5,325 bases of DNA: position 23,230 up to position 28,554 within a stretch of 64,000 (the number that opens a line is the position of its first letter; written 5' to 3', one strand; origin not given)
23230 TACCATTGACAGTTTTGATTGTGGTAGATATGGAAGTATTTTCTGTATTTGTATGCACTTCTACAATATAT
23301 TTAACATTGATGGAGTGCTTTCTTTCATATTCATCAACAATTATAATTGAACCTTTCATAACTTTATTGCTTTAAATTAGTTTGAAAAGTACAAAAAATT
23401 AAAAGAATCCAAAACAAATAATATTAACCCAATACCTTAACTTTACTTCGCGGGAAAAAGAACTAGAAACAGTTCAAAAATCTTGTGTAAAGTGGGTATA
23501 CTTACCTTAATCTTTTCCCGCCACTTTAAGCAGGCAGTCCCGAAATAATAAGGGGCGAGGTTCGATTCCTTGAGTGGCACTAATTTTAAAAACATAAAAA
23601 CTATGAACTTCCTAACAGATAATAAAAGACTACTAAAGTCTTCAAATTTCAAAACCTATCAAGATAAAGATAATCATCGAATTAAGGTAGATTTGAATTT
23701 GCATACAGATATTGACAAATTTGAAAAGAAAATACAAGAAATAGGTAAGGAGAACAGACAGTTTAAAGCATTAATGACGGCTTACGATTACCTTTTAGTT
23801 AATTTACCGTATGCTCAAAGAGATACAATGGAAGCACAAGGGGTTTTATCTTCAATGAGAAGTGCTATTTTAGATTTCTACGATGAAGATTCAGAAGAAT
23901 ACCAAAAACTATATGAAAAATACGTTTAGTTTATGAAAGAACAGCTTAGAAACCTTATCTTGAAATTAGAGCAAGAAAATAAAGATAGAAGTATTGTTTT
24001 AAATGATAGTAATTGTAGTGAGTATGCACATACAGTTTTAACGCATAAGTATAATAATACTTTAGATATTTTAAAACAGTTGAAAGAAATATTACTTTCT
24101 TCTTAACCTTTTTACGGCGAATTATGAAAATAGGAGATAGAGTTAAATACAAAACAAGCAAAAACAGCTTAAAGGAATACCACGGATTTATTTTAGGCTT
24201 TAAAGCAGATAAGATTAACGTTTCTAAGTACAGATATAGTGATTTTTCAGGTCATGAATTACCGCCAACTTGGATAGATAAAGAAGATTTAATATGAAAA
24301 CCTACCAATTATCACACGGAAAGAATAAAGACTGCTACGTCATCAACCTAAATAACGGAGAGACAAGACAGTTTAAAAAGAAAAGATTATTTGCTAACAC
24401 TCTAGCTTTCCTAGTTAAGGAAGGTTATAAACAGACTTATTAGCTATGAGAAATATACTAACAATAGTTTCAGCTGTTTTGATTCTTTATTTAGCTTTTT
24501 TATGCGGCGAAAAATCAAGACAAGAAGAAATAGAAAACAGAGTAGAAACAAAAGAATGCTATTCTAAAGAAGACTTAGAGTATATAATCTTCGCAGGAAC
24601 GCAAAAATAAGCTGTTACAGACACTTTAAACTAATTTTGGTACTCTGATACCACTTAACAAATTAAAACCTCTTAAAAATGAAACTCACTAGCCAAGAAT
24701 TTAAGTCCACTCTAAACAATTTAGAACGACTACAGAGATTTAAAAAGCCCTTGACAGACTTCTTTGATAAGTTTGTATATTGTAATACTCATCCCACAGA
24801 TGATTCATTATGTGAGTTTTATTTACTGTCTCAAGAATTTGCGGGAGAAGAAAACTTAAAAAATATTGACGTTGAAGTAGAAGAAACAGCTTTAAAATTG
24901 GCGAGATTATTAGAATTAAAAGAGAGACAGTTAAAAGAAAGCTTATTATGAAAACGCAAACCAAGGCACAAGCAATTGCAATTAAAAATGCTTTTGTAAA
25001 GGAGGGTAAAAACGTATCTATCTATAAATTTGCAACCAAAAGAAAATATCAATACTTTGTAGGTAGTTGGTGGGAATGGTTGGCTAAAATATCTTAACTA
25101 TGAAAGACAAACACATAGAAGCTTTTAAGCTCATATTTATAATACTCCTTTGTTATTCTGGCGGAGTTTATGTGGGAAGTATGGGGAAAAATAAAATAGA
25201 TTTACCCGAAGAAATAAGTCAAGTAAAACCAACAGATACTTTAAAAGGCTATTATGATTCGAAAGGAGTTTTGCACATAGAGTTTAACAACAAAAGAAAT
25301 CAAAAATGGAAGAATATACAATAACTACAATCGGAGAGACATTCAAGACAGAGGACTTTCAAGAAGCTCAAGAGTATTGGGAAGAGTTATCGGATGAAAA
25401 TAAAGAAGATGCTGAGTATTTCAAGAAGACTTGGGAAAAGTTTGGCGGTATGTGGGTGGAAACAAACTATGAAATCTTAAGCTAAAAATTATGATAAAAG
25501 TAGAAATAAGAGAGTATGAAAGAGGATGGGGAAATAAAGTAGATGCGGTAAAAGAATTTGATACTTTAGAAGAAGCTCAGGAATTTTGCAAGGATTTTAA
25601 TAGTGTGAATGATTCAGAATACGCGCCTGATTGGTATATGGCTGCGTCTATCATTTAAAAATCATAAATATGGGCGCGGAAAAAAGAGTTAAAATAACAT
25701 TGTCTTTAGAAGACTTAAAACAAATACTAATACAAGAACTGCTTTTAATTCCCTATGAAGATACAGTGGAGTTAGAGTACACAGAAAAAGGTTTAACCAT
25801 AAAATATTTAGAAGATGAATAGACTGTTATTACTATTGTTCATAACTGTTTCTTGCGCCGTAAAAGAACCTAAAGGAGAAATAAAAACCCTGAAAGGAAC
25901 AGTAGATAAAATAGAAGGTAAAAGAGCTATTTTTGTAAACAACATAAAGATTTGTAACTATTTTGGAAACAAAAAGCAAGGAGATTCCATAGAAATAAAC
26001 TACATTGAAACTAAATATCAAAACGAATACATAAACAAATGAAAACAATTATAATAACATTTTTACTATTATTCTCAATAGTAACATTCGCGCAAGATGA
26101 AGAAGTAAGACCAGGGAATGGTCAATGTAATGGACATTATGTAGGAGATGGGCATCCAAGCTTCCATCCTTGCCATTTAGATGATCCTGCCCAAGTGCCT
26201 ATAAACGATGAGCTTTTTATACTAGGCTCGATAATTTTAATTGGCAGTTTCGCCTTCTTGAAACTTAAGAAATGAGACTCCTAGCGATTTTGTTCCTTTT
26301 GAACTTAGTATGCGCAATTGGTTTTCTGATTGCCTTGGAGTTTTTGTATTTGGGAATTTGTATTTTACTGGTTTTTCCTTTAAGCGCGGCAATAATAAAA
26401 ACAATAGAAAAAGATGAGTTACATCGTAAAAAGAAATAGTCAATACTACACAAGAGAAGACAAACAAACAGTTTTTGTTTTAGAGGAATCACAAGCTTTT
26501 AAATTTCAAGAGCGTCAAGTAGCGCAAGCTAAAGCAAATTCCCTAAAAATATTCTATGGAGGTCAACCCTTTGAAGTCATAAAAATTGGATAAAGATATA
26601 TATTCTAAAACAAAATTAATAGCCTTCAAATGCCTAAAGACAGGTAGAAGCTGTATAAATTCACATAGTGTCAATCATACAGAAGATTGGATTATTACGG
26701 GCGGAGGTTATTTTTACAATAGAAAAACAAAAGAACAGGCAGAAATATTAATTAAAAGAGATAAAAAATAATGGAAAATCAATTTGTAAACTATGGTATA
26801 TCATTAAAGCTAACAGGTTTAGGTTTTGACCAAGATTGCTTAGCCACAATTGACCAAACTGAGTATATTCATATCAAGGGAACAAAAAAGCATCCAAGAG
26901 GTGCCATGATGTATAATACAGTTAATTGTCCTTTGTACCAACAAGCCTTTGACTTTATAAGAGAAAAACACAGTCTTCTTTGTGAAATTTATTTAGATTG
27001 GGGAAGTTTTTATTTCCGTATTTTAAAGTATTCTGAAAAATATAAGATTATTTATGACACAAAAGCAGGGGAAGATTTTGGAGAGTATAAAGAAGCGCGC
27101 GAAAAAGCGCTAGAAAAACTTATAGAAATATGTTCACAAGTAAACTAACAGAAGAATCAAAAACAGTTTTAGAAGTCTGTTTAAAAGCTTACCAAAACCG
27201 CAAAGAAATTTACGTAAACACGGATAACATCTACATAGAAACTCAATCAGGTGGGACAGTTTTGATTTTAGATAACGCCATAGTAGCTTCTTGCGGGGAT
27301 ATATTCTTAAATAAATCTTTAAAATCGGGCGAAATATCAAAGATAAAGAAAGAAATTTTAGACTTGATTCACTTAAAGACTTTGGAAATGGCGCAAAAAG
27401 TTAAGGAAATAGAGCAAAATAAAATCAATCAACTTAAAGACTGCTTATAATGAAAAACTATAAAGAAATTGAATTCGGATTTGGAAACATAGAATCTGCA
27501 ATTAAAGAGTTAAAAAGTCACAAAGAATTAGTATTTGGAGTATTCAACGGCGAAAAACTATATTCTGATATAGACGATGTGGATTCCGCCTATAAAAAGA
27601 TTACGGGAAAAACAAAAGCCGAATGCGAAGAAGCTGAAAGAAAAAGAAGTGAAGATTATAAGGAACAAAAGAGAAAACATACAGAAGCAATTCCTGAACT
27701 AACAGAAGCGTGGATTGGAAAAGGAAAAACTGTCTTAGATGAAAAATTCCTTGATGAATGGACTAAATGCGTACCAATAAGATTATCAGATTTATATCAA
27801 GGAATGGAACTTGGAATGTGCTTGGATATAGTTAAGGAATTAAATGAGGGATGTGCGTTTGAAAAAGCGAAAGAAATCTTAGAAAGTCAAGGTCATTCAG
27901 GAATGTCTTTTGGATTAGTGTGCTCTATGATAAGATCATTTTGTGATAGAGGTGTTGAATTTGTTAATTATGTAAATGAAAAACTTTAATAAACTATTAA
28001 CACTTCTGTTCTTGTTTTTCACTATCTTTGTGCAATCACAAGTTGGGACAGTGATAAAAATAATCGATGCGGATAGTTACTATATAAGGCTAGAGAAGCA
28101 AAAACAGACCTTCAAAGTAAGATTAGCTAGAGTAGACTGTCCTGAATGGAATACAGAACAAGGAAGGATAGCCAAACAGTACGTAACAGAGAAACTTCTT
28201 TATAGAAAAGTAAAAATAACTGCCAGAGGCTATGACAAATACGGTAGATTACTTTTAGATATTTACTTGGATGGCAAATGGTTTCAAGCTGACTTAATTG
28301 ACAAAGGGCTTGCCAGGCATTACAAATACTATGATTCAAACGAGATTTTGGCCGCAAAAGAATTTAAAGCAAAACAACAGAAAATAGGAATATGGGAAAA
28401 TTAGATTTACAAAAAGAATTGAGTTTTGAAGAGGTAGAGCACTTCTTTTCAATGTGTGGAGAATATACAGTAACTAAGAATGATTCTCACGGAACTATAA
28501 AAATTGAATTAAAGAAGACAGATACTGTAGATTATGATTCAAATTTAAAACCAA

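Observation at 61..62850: Recurrent 25-30-bp GC-core motif (about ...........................), more than 30 copies, usually 0-40 bp upstream of small-gene start codons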

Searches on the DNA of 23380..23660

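Call 56: search_rna_families(source=window, start=23380, end=23660, threshold=evalue, max_evalue=1, show_alignments=2)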
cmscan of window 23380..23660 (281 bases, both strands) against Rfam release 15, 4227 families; matches with E-value up to 1: 2.
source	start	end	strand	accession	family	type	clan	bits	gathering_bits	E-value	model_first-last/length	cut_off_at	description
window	23520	23578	+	RF01684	mascRNA-menRNA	Gene;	-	18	42.5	0.3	1-56/56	no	MALAT1-associated small cytoplasmic RNA/MEN beta RNA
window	23535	23557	+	RF01100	PK-BYV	Cis-reg;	-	17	50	0.3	1-40/40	no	3'-terminal pseudoknot in BYV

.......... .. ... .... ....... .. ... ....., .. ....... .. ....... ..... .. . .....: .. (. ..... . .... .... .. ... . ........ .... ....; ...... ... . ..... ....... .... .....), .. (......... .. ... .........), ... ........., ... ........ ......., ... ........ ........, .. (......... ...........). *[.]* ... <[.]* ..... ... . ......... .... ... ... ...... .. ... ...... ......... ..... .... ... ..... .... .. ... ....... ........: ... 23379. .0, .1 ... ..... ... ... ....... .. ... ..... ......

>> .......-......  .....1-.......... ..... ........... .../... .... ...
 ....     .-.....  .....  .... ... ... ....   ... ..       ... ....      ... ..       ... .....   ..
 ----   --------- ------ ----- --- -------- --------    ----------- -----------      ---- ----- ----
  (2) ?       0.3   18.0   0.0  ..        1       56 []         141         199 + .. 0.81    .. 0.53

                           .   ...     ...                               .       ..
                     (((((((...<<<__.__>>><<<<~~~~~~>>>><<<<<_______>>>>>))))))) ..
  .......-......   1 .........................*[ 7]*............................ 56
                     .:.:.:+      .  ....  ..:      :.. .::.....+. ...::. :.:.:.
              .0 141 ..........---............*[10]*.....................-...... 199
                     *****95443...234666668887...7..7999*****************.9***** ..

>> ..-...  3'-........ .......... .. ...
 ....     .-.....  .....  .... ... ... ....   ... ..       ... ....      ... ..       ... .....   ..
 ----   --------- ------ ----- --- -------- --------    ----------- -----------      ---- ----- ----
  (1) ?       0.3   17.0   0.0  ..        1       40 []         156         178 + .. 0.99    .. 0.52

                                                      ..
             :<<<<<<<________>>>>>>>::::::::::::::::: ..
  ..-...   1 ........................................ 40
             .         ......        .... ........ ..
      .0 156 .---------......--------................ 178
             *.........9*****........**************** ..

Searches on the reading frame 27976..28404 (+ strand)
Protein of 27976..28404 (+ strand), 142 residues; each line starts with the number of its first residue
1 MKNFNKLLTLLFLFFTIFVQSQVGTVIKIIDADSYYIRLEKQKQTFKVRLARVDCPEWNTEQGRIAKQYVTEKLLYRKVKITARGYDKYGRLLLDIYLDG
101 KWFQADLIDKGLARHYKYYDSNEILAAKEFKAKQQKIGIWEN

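Call 28: search_protein_families(library=phrogs, proteins=[window:27976-28404:+], max_evalue=0.001)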
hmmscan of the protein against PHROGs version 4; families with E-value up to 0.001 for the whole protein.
window:27976-28404:+ (142 aa): 3 families
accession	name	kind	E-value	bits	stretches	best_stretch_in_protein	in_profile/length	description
phrog_8809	-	unknown function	4.4e-15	54.8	1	20-141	1097-1229/2317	-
phrog_452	-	DNA, RNA and nucleotide metabolism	2.8e-12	47.9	1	46-125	96-186/201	endonuclease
phrog_20876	-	DNA, RNA and nucleotide metabolism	1.5e-08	35.1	1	25-141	169-300/395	nuclease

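Call 105: search_protein_families(library=pfam, proteins=[window:27976-28404:+], max_evalue=0.01)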
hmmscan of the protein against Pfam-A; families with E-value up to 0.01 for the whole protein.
window:27976-28404:+ (142 aa): 1 family
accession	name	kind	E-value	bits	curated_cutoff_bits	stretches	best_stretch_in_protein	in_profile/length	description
PF00565.23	SNase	-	8.8e-19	68.4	21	1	47-142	1-107/107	Staphylococcal nuclease homologue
